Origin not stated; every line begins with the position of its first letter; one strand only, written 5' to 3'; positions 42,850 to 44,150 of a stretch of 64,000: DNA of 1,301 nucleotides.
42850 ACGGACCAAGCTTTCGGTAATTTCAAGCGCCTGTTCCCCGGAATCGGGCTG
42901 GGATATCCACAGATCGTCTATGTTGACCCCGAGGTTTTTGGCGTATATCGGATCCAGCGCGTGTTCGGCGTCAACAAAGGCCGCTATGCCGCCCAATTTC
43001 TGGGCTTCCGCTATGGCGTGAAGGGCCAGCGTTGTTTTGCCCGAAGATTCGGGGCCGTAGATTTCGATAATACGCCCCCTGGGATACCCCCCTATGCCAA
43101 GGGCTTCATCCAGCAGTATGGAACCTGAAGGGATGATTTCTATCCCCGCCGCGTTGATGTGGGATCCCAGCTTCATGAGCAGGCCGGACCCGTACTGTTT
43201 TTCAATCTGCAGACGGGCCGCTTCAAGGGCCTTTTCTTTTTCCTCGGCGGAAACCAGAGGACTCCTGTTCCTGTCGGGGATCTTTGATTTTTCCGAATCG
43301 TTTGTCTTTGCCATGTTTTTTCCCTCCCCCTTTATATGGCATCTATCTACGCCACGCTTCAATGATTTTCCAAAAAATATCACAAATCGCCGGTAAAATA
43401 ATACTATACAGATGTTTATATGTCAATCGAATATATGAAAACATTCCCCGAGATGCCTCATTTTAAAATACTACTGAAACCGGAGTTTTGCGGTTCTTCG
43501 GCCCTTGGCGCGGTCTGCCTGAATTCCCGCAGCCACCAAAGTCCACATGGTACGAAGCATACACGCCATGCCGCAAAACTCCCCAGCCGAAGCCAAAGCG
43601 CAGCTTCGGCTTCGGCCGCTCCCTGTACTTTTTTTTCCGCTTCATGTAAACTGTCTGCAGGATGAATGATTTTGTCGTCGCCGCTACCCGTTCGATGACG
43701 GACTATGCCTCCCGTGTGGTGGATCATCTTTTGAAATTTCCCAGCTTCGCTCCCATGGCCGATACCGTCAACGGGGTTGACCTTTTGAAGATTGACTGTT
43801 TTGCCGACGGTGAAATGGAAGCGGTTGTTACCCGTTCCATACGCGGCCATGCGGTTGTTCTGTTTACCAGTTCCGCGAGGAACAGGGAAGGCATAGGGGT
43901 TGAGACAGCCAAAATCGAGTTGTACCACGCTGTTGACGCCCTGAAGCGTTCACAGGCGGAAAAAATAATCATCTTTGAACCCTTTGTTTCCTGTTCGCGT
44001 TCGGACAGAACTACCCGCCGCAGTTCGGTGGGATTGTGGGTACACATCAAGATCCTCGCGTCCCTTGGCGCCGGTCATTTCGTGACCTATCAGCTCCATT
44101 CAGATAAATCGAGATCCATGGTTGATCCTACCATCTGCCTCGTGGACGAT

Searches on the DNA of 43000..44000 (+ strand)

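Call 3: search_rna_families(source=window, start=43000, end=44000, threshold=evalue, max_evalue=10, show_alignments=3)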
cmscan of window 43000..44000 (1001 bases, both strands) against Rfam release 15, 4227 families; matches with E-value up to 10: 5.
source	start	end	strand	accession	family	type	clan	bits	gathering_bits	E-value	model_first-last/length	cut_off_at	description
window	43371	43659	-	RF02189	ST7-OT4_3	Gene; lncRNA;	-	18.3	50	0.1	1-302/302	no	ST7 overlapping transcript 4 conserved region 3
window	43211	43242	+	RF00489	ctRNA_p42d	Gene; antisense;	-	15.4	50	4.5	1-46/46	no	ctRNA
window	43653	43703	+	RF00186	SNORD101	Gene; snRNA; snoRNA; CD-box;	CL00074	15.4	47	9.6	1-73/73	no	Small nucleolar RNA SNORD101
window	43663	43725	+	RF01119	sR32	Gene; snRNA; snoRNA; CD-box;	-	13.7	40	0.65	1-57/57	no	Small nucleolar RNA sR32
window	43061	43102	+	RF00192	BLV_package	Cis-reg;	-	13.4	70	5.5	1-55/55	no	Bovine leukaemia virus RNA packaging signal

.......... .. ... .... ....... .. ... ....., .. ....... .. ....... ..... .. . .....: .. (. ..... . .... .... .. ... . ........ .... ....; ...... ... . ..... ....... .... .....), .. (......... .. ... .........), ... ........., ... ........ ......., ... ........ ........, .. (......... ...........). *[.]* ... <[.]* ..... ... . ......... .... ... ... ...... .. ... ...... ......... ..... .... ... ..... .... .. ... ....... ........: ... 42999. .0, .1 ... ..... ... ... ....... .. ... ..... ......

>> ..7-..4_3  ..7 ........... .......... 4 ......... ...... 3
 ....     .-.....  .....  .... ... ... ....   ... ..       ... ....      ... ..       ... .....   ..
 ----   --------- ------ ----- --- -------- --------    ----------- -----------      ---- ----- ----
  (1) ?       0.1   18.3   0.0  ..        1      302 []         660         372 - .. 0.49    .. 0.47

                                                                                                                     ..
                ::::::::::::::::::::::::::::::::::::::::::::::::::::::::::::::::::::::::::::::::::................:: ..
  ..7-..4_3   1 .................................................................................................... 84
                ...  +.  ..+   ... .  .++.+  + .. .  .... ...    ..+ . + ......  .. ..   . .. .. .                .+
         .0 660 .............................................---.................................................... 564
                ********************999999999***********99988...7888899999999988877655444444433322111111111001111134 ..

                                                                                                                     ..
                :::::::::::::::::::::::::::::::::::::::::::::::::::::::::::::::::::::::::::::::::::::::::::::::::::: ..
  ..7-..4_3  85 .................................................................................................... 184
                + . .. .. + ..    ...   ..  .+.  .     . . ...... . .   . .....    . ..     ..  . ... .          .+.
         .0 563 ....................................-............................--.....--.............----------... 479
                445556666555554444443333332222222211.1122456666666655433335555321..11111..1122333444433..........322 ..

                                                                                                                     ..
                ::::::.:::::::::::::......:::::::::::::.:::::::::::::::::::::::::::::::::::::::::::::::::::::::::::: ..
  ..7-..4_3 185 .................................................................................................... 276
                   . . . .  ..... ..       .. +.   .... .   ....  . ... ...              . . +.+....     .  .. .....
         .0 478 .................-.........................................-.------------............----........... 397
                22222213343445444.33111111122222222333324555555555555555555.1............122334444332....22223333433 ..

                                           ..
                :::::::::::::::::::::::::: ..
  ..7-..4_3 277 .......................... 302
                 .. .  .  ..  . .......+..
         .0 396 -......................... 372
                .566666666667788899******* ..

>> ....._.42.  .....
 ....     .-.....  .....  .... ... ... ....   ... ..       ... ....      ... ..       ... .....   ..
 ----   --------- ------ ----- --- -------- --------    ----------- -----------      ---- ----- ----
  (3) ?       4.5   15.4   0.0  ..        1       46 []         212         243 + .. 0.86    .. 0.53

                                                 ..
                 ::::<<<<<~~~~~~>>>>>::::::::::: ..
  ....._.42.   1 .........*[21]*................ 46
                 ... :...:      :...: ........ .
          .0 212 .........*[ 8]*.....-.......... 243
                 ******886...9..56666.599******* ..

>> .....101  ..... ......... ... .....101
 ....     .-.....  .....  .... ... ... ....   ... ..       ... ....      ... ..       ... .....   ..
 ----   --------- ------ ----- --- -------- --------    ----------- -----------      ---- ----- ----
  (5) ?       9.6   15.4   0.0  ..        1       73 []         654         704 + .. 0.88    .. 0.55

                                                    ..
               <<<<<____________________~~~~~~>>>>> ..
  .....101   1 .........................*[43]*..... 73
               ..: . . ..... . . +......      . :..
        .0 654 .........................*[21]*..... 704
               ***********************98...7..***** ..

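Call 31: search_dna_similar(query=window:43430-43625:+, collection=plasmids, mode=distant, max_evalue=0.01, max_rows=10)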
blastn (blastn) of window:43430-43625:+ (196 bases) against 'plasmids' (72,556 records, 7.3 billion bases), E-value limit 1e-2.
No match.

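Call 32: search_dna_similar(query=window:43430-43625:+, collection=phages, mode=distant, max_evalue=0.01, max_rows=10)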
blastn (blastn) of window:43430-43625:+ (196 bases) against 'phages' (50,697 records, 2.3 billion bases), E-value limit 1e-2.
No match.

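Call 34: build_rna_model(alignment_id=A2)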
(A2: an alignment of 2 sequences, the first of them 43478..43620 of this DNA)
Model R1 built from alignment A2 (2 sequences, 143 columns); structure: RNAalifold consensus.
model positions 143; base pairs 46; branch points 2; effective number of sequences 0.6; information 0.591 bits per position. Calibrated on 0.2 Mb of random sequence (short: E-values are rough).
structure used (alignment columns):
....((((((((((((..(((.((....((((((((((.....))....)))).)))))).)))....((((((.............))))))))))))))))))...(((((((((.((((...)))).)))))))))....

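Call 36: search_with_rna_model(model_id=R1, sources=[window, L001, L002, L003, L004, L005, L006, L007, L008, L009, L010, L011, L012, L013, L014, L015, L016, L017, L018, L019, L020, L021, L022, L023, L024, L025, L026, L027, L028, L029, L030, L031, L032, L033, L034, L035, L036, L037, L038, L039, L040, L041, L042, L043, L044, L045, L046, L047, L048, L049, L050, L051, L052, L053, L054, L055, L056, L057, L058, L059, L060, L061, L062, L063, L064, L065, L066, L067, L068, L069, L070, L071, L072, L073, L074, L075, L076, L077, L078, L079, L080], max_evalue=10)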
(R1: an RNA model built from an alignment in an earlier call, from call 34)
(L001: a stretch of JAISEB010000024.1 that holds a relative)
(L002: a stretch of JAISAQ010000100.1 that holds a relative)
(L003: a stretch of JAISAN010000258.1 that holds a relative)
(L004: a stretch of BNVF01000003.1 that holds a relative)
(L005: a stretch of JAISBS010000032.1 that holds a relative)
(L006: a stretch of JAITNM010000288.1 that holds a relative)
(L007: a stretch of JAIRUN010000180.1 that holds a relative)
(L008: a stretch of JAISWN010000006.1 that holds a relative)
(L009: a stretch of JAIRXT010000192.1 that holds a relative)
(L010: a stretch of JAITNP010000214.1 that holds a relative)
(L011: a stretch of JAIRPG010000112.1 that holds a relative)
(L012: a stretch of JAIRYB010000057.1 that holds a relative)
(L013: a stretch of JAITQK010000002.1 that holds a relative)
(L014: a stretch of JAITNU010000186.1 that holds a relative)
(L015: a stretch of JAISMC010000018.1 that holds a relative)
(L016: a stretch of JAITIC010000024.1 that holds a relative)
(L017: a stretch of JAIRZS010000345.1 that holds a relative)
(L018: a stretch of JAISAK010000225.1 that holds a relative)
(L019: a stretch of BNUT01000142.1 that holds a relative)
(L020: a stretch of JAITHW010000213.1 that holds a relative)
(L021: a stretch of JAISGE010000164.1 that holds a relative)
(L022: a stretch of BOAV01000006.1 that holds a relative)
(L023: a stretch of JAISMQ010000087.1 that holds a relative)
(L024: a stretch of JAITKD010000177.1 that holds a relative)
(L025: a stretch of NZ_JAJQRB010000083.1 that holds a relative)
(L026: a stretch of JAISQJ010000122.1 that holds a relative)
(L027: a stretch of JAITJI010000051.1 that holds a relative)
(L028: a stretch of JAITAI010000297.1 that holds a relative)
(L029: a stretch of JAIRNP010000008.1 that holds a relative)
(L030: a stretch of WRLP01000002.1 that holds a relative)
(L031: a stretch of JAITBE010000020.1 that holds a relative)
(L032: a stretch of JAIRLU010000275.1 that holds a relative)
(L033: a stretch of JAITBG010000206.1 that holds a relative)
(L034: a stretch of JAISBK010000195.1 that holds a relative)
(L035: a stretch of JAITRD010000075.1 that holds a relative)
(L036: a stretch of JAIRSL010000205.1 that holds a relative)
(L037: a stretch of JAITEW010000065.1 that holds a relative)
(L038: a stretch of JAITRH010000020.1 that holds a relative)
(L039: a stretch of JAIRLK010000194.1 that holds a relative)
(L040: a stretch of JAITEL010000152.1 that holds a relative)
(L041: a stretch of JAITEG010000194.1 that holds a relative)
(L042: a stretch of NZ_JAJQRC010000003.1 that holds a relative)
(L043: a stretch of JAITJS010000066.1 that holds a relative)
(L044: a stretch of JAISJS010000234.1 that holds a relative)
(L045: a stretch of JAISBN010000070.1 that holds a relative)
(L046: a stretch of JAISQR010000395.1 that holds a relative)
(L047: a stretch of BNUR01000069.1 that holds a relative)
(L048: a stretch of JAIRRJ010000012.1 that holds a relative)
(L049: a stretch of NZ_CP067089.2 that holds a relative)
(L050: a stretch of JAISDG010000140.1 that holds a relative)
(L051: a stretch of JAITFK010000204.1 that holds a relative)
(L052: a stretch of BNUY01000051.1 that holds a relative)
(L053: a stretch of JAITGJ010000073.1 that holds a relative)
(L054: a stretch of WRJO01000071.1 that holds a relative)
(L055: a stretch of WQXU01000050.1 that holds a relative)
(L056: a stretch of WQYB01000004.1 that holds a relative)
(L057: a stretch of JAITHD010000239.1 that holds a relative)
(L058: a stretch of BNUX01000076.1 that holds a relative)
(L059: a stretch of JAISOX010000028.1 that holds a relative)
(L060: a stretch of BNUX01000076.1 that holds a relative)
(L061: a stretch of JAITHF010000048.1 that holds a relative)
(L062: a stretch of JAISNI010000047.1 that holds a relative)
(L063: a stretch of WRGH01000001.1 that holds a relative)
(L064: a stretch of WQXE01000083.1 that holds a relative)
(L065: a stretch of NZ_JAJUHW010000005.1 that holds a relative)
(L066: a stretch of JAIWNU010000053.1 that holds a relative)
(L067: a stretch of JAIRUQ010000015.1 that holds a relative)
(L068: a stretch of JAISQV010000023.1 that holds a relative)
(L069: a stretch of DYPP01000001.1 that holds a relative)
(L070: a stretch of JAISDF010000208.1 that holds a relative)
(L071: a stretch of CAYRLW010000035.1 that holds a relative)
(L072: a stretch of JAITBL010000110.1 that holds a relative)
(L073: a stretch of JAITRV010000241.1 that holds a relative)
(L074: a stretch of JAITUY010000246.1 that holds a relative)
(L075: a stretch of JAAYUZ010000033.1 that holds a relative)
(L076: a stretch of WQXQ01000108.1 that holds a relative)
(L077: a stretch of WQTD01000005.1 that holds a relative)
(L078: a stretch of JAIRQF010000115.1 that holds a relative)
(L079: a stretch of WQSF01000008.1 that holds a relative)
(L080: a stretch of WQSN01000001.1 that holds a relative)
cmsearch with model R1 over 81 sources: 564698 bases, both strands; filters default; matches with E-value up to 10: 8.
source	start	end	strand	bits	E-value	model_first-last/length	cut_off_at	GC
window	43478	43620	+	182.2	2.4e-41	1-143/143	no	0.61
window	43582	43671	-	23.1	0.0048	1-143/143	no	0.52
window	1788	1873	+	14.1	0.73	1-143/143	no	0.65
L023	2215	2331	-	11.5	3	1-143/143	no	0.64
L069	6869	6965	+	11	4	1-143/143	no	0.76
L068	203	248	-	10.1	6.5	1-143/143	no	0.76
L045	5563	5641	-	9.8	7.8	1-143/143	no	0.66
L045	949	1033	+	9.7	8.4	1-143/143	no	0.72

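Call 37: search_with_rna_model(model_id=R1, sources=[L081, L082, L083, L084, L085, L086, L087, L088, L089, L090, L091, L092, L093, L094, L095, L096, L097, L098, L099, L100, L101, L102, L103, L104, L105, L106, L107, L108, L109, L110, L111, L112, L113, L114, L115, L116, L117, L118, L119, L120, L121, L122, L123, L124, L125, L126, L127, L128, L129, L130, L131, L132, L133, L134, L135, L136, L137, L138, L139, L140, L141, L142, L143, L144, L145, L146, L147, L148, L149, L150, L151, L152, L153, L154, L155, L156, L157, L158, L159, L160], max_evalue=10)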
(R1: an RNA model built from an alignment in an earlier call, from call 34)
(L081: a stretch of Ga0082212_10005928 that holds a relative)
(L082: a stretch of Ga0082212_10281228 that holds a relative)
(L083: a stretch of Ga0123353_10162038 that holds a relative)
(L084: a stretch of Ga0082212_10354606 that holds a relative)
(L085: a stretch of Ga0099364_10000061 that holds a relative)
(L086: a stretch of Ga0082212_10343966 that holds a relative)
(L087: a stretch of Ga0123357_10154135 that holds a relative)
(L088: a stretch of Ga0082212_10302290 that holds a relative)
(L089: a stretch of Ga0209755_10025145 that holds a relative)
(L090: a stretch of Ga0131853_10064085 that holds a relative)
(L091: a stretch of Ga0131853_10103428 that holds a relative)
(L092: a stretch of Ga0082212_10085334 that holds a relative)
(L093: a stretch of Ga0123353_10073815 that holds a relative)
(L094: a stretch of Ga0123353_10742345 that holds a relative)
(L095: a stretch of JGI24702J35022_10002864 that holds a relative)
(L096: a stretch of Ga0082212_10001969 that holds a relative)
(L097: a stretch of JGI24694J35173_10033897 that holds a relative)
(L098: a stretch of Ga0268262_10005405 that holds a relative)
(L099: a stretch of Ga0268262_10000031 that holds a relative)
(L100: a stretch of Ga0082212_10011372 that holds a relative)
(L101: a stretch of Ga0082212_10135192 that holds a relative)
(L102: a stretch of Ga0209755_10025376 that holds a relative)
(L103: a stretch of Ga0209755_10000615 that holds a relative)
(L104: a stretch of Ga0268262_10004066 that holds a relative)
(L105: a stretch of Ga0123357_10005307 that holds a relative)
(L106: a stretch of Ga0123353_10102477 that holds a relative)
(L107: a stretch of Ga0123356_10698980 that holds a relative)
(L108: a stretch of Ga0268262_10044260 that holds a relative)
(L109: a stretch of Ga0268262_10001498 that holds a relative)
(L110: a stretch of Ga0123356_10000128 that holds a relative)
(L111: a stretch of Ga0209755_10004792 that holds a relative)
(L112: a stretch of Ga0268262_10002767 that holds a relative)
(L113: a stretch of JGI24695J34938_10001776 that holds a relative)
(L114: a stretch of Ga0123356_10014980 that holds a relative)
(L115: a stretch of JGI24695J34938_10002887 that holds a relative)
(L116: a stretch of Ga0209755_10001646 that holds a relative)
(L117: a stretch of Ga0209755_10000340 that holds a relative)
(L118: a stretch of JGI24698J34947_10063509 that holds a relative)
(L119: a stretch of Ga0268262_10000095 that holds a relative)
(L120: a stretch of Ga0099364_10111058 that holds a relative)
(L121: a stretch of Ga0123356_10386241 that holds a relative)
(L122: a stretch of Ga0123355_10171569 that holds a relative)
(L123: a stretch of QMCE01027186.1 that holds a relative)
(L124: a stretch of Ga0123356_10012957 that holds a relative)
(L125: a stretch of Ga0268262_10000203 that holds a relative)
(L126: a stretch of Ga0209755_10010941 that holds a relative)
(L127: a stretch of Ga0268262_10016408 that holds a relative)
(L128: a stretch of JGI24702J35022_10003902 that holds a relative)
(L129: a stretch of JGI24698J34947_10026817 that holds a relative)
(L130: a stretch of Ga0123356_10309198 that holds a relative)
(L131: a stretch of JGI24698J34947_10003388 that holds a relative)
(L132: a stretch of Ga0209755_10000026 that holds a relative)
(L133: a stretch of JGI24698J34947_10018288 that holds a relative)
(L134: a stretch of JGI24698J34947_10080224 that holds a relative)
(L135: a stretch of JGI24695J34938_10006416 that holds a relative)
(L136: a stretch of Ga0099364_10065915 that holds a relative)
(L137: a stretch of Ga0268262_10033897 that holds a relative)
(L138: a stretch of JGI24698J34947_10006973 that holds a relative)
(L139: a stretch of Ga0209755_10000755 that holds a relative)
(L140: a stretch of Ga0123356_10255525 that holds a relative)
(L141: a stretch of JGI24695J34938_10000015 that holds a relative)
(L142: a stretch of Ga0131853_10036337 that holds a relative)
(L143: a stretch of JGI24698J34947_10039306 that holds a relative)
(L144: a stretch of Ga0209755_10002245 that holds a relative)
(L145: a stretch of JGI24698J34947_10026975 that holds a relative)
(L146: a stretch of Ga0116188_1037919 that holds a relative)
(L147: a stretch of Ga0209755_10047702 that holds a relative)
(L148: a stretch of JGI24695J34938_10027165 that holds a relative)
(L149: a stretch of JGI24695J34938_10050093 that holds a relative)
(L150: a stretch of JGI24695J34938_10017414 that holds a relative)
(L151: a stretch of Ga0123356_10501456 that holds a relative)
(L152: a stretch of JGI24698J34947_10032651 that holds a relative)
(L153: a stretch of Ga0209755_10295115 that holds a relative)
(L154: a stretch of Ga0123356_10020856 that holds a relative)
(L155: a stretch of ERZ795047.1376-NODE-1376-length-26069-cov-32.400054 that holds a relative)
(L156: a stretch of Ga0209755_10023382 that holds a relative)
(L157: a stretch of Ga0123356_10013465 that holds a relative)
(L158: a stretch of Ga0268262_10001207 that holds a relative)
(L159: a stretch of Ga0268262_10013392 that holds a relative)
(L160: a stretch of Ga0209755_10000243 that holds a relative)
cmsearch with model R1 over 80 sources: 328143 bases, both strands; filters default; matches with E-value up to 10: 0.
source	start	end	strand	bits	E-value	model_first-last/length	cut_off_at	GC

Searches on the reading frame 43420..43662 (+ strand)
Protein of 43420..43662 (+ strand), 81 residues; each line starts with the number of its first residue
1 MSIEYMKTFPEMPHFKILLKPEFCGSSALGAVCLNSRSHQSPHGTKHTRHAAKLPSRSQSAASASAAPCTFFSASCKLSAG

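Call 47: search_protein_families(library=pfam, proteins=[window:43420-43662:+], max_evalue=1)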
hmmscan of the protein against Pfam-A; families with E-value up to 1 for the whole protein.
window:43420-43662:+ (81 aa): 0 families

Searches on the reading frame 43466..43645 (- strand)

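Call 47: search_protein_families(library=pfam, proteins=[window:43466-43645:-], max_evalue=1)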
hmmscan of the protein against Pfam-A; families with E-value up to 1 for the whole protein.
window:43466-43645:- (60 aa): 1 family
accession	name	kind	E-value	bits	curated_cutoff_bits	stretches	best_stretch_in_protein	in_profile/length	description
PF23261.1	zf-CCCH_11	-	0.25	11.8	27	1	3-22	3-22/42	UNK-like, CCCH zinc finger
